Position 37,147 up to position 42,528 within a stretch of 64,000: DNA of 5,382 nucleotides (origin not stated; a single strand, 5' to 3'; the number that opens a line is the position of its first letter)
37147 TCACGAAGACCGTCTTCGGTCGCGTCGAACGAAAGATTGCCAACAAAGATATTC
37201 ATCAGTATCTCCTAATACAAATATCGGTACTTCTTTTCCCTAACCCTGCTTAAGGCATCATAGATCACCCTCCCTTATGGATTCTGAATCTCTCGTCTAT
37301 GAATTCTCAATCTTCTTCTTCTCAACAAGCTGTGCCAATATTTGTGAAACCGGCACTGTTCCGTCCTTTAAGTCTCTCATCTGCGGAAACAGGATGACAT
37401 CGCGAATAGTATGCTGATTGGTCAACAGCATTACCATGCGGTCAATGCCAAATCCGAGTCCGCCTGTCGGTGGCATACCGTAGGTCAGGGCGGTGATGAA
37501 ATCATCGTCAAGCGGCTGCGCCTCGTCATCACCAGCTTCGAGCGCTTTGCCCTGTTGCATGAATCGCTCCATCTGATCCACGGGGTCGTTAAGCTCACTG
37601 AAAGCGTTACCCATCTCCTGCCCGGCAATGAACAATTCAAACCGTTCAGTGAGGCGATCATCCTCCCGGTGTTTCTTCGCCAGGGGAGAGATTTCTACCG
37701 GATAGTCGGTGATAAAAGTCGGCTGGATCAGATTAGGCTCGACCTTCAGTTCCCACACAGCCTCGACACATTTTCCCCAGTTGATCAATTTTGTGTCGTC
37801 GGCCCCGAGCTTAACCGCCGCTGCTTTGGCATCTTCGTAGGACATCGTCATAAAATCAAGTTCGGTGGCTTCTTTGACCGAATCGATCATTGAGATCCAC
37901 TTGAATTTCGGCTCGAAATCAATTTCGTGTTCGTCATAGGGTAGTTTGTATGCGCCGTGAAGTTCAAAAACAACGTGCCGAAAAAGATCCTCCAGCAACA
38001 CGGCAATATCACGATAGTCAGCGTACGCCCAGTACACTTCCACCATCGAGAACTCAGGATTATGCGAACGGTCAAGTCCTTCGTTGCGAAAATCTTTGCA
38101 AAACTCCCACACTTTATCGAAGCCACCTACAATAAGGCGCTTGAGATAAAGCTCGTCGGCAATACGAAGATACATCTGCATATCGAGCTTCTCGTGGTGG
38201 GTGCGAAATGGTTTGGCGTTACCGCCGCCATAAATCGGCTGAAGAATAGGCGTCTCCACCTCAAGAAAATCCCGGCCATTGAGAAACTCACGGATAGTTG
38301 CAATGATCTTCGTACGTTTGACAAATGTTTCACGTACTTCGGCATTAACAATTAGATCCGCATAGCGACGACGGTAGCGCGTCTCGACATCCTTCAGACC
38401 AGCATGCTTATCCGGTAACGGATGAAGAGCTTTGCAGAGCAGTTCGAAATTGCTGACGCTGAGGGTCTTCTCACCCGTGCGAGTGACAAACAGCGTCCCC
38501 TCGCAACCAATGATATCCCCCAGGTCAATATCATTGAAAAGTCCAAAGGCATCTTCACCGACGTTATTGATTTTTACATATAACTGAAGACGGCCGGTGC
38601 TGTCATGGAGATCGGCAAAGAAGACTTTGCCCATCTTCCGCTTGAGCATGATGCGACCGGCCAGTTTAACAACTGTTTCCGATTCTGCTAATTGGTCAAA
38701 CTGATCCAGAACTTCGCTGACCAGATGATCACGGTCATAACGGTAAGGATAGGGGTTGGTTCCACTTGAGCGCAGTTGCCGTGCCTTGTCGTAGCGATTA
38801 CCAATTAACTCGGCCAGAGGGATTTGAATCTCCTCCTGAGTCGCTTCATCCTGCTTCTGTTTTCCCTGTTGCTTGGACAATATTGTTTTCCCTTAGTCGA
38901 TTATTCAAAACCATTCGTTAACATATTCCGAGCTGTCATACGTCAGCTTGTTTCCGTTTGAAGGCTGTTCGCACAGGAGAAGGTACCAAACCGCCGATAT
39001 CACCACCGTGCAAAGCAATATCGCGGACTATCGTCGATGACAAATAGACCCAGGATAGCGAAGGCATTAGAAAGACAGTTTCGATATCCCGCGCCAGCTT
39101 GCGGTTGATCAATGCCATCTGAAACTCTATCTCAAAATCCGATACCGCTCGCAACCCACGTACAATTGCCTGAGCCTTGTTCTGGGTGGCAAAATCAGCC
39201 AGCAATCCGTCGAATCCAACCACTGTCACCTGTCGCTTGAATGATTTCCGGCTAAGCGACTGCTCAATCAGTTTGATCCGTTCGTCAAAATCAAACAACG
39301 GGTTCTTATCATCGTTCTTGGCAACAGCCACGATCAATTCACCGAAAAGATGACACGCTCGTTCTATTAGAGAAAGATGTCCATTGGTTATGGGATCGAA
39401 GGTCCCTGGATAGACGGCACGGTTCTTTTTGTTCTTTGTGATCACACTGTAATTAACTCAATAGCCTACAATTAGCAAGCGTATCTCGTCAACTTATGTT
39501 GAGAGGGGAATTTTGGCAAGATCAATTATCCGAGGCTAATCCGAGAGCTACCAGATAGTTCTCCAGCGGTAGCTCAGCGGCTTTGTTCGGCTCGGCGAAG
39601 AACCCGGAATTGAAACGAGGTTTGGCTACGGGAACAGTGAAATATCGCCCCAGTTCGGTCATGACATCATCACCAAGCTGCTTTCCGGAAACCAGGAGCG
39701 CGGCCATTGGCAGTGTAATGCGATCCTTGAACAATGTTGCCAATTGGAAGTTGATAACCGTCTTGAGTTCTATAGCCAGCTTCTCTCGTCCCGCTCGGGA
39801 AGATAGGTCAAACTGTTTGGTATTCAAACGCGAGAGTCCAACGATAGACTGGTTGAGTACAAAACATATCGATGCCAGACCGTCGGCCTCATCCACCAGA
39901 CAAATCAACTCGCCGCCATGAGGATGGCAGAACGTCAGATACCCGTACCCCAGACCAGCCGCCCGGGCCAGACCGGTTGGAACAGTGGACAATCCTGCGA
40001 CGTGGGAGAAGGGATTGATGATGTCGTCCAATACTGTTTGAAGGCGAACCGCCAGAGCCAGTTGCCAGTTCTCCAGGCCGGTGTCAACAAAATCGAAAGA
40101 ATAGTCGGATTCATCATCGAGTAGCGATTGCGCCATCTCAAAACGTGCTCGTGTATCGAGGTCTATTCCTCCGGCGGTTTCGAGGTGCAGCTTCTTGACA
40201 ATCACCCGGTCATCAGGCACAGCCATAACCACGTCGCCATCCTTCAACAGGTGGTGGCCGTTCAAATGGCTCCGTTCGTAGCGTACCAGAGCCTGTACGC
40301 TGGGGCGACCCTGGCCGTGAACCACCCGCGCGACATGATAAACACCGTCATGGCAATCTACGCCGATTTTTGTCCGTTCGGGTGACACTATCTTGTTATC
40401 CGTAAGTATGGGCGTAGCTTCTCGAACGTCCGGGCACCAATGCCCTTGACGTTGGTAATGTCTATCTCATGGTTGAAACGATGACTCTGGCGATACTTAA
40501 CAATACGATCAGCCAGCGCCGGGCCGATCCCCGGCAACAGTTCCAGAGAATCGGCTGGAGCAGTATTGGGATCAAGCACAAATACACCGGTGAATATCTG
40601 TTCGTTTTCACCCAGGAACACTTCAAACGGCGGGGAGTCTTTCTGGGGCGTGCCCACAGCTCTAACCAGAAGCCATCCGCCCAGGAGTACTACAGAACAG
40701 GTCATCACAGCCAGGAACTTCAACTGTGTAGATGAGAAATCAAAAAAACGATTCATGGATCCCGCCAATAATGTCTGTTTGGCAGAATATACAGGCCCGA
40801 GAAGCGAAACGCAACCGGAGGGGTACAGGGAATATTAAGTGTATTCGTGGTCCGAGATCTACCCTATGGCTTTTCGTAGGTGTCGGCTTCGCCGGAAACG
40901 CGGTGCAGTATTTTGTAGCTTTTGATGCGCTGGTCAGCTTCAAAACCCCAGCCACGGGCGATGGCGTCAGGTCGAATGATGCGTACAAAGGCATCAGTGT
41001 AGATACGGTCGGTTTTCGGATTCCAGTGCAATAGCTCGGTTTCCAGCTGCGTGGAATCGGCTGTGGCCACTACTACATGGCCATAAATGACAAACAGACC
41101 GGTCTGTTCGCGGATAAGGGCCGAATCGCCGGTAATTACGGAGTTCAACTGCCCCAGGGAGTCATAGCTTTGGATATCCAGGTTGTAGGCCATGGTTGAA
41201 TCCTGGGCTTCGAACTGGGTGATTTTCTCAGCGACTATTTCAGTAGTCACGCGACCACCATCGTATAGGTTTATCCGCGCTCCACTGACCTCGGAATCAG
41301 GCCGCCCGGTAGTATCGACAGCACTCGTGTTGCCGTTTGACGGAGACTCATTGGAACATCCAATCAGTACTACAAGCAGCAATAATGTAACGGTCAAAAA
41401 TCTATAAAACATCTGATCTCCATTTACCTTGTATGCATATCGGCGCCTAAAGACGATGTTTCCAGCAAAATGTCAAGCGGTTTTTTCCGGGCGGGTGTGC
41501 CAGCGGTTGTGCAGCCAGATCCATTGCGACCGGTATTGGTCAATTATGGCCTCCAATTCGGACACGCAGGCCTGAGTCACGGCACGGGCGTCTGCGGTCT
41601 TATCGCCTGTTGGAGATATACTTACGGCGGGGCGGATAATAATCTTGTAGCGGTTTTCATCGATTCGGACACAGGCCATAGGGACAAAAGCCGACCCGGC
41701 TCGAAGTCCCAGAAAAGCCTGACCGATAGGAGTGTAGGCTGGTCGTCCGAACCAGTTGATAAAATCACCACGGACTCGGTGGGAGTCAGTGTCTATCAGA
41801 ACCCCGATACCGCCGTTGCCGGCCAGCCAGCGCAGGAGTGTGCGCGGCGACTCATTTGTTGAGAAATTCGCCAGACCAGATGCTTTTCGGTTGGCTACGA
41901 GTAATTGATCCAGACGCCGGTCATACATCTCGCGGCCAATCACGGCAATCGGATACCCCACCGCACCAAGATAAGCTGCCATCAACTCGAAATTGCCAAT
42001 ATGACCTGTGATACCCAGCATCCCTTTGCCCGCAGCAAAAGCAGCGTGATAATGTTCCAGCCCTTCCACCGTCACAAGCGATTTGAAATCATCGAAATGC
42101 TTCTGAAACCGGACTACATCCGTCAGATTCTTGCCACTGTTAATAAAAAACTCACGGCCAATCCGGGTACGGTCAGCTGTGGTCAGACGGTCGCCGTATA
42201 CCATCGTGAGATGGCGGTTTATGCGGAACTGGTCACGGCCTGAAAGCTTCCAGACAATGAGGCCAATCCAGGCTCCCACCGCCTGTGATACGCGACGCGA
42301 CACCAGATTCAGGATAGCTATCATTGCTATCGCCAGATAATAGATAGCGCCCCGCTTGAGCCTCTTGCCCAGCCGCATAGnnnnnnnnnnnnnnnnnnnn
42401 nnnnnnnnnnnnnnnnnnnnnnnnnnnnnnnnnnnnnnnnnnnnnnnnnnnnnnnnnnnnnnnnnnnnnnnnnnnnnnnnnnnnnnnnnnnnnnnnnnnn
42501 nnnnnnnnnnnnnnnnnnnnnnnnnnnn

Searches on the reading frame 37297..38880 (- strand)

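Call 27: search_protein_families(library=pfam, proteins=[window:37297-38880:-], max_evalue=0.001)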
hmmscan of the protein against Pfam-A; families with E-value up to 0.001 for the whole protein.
window:37297-38880:- (527 aa): 3 families
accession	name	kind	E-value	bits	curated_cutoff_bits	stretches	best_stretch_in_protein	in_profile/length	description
PF00152.25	tRNA-synt_2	-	8.5e-91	304.6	25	1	165-501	2-307/308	tRNA synthetases class II (D, K and N)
PF01336.31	tRNA_anti-codon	-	6e-16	58.6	27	1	71-148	1-75/75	OB-fold nucleic acid binding domain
PF01409.25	tRNA-synt_2d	-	0.00064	19.7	19.8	0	262-303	110-153/246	tRNA synthetases class II core domain (F)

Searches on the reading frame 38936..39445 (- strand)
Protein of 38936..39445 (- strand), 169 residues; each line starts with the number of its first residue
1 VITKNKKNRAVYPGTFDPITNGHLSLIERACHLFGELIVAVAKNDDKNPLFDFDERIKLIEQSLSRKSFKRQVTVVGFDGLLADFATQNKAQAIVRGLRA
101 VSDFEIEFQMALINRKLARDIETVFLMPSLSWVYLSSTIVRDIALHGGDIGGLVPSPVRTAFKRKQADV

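Call 27: search_protein_families(library=pfam, proteins=[window:38936-39445:-], max_evalue=0.001)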
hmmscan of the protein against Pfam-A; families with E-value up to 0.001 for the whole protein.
window:38936-39445:- (169 aa): 2 families
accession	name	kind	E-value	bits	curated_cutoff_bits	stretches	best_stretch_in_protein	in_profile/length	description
PF01467.32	CTP_transf_like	-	6.9e-26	91.5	21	1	11-142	1-132/133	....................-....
PF08218.17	Citrate_ly_lig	-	0.00023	21.4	20.9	1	17-66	9-56/182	Citrate lyase ligase C-terminal domain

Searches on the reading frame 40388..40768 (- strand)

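Call 27: search_protein_families(library=pfam, proteins=[window:40388-40768:-], max_evalue=0.001)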
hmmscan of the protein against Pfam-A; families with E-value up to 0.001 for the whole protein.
window:40388-40768:- (126 aa): 4 families
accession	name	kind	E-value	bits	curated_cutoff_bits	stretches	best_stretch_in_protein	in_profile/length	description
PF12836.13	HHH_3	-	2e-16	60.3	27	1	66-123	7-65/65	Helix-hairpin-helix motif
PF00633.29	HHH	-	1.8e-05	24.8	24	0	73-92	11-30/30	Helix-hairpin-helix motif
PF14716.13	HHH_8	-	0.0002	22.1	30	0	73-97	48-72/73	Helix-hairpin-helix domain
PF14520.12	HHH_5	-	0.00047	21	27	0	72-91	34-53/57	Helix-hairpin-helix domain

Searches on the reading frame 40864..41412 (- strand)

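Call 27: search_protein_families(library=pfam, proteins=[window:40864-41412:-], max_evalue=0.001)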
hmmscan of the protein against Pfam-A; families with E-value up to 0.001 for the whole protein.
window:40864-41412:- (182 aa): 1 family
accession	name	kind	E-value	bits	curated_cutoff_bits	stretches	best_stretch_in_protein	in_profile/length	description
PF06835.18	LptC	-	2.1e-18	67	21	1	10-175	5-173/175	Lipopolysaccharide-assembly, LptC-related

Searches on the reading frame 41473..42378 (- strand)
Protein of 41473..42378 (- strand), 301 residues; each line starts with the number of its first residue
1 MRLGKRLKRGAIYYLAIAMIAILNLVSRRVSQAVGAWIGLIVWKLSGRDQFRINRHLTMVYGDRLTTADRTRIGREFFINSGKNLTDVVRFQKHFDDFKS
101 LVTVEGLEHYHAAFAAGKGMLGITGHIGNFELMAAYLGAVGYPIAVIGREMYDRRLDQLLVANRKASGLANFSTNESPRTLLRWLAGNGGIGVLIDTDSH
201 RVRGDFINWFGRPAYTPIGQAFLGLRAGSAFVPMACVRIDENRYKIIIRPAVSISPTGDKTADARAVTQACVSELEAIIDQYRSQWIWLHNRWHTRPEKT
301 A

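Call 27: search_protein_families(library=pfam, proteins=[window:41473-42378:-], max_evalue=0.001)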
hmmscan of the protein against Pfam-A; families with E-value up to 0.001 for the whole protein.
window:41473-42378:- (301 aa): 1 family
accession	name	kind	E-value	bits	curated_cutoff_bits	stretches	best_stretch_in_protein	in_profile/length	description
PF03279.18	Lip_A_acyltrans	-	1.7e-34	119.8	22.3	1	10-295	13-295/295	Bacterial lipid A biosynthesis acyltransferase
